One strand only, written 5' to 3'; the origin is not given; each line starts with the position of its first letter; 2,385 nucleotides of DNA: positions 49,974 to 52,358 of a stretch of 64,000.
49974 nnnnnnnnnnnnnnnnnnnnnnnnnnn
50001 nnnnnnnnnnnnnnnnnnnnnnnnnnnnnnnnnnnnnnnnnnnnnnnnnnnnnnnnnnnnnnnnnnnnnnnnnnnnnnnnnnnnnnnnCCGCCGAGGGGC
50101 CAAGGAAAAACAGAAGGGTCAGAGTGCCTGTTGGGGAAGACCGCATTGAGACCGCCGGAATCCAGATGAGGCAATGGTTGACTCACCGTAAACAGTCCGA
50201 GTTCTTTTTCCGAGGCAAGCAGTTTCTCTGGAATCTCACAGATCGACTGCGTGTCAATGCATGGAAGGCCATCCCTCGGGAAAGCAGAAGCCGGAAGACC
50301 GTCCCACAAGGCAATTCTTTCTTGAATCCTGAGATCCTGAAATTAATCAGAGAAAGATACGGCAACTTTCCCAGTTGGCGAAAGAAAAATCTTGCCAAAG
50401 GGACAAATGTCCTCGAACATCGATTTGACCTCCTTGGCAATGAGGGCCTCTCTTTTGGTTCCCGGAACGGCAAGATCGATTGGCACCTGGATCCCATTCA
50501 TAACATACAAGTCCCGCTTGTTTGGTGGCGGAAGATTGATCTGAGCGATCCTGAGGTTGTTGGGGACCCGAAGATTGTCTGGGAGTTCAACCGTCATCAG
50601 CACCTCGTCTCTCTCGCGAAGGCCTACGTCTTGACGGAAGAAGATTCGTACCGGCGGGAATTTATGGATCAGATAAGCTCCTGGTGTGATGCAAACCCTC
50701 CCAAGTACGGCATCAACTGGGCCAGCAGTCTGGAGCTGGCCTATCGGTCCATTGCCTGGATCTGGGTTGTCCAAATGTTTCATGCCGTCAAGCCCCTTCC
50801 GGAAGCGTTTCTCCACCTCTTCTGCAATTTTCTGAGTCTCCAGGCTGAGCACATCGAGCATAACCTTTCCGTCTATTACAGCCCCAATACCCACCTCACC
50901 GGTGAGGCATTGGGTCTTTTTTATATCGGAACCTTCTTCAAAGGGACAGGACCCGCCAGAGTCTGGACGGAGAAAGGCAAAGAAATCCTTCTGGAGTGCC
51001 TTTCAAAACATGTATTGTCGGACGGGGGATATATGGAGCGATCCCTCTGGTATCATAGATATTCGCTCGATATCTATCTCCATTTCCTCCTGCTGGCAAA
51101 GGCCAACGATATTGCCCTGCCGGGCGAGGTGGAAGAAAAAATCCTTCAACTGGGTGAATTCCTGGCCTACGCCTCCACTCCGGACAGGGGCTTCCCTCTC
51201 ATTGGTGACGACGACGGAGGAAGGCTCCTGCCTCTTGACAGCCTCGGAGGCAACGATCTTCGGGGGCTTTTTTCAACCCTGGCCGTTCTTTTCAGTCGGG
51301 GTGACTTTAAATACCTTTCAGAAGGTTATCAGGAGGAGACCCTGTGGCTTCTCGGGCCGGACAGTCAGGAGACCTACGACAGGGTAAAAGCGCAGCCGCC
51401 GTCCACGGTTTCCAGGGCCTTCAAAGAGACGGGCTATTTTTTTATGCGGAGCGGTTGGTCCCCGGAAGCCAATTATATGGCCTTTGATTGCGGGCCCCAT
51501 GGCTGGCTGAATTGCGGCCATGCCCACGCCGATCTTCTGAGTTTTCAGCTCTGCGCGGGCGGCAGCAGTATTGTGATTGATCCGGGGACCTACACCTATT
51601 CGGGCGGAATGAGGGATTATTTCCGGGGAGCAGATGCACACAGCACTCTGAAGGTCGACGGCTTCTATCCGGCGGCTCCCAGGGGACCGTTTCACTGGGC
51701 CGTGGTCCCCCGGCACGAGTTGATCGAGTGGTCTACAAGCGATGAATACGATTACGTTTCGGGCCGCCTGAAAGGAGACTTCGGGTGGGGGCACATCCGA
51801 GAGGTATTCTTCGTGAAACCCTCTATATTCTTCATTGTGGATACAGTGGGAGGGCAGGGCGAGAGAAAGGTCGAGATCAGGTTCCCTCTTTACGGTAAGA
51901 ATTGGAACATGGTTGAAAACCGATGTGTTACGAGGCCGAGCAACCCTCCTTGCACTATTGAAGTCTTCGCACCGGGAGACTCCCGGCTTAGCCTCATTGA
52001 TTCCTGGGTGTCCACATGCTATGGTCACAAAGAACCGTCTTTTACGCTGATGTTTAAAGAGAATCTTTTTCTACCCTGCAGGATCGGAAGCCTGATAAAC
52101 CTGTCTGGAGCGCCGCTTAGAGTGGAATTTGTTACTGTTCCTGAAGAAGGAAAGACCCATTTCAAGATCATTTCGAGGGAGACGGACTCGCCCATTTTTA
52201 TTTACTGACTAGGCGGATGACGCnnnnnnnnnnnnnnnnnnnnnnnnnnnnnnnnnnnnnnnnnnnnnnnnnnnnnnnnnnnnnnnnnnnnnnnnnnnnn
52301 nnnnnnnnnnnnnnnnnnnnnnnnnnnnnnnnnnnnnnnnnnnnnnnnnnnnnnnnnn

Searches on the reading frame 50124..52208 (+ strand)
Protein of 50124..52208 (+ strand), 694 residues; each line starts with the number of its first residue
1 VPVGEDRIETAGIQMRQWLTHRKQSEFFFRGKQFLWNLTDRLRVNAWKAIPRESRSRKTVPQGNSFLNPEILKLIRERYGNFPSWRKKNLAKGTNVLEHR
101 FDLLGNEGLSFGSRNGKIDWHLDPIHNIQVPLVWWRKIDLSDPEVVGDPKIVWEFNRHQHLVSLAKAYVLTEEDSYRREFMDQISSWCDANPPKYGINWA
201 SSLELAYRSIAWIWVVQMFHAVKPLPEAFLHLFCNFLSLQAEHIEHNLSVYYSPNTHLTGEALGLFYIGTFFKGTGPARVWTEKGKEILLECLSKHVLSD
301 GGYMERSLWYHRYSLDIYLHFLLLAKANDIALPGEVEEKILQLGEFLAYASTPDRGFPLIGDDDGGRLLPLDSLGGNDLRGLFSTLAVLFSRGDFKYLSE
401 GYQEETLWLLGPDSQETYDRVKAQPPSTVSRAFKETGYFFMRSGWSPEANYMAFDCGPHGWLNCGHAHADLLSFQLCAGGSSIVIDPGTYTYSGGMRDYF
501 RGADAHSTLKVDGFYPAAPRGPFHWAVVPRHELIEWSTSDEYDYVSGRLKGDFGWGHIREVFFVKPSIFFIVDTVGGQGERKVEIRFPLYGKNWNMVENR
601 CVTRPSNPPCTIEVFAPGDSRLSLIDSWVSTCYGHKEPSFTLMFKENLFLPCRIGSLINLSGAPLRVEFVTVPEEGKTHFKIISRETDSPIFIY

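Call 36: search_protein_families(library=pfam, proteins=[window:50124-52208:+], max_evalue=0.05)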
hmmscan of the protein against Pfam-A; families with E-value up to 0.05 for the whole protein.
window:50124-52208:+ (694 aa): 3 families
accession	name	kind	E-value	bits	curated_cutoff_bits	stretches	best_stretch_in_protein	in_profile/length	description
PF16889.11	Hepar_II_III_N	-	4.2e-33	115.5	22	1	91-362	59-312/340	Heparinase II/III N-terminus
PF07940.18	Hepar_II_III_C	-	3.6e-32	112.2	24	1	426-645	2-224/237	Heparinase II/III-like, C-terminal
PF05426.18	Alginate_lyase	-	0.037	13.9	22.2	0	305-351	221-269/275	Alginate lyase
